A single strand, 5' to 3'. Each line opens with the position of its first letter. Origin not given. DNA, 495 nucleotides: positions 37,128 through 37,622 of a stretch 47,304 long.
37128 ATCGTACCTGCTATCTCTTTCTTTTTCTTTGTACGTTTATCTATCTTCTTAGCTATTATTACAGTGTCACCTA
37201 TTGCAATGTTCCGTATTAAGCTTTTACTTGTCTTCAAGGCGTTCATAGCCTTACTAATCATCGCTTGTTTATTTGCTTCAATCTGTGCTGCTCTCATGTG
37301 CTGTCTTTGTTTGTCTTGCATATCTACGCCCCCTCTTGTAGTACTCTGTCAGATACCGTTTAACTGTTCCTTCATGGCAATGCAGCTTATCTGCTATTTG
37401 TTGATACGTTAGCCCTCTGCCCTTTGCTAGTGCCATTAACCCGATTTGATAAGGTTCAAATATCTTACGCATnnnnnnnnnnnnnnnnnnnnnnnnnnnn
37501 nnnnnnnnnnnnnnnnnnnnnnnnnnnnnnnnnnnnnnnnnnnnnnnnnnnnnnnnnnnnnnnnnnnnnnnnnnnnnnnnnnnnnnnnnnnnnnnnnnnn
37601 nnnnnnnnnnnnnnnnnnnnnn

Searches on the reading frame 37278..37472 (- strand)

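Call 54: search_protein_families(library=pfam, proteins=[window:37278-37472:-], max_evalue=0.01)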
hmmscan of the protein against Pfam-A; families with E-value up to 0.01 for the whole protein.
window:37278-37472:- (64 aa): 13 families
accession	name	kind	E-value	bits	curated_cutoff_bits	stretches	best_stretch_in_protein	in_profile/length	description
PF08281.18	Sigma70_r4_2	-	2.1e-06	27.7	25.7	1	20-42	26-48/54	Sigma-70, region 4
PF13384.12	HTH_23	-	2.7e-06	27.4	24.6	1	14-44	13-41/50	Homeodomain-like domain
PF00196.25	GerE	-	0.00033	20.7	23.5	1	20-46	17-43/57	Bacterial regulatory proteins, luxR family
PF04545.22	Sigma70_r4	-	0.00037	20.4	24.1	1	14-40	14-40/50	Sigma-70, region 4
PF13542.12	HTH_Tnp_ISL3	-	0.00072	19.4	27.4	1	13-45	21-51/51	Helix-turn-helix domain of transposase family ISL3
PF13551.12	HTH_29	-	0.00098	19.6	28.1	1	11-48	4-40/64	Winged helix-turn helix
PF22979.2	HTH_69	-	0.0016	18.7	27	1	20-47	26-53/69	Winged helix-turn-helix domain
PF13560.12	HTH_31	-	0.0017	19.1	27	1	15-42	9-36/64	Helix-turn-helix domain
PF14493.12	HTH_40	-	0.0021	18.7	27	1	19-49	11-41/89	Helix-turn-helix domain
PF19898.4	DUF6371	-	0.0033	17.7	27.7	1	2-60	17-74/150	Domain of unknown function (DUF6371)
PF08279.18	HTH_11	-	0.0055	17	25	1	16-41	12-36/55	HTH domain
PF06322.17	Phage_NinH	-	0.0056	17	29.8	1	25-49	21-43/60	Phage NinH protein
PF13613.12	HTH_Tnp_4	-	0.0064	16.5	27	1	20-43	19-42/53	Helix-turn-helix of DDE superfamily endonuclease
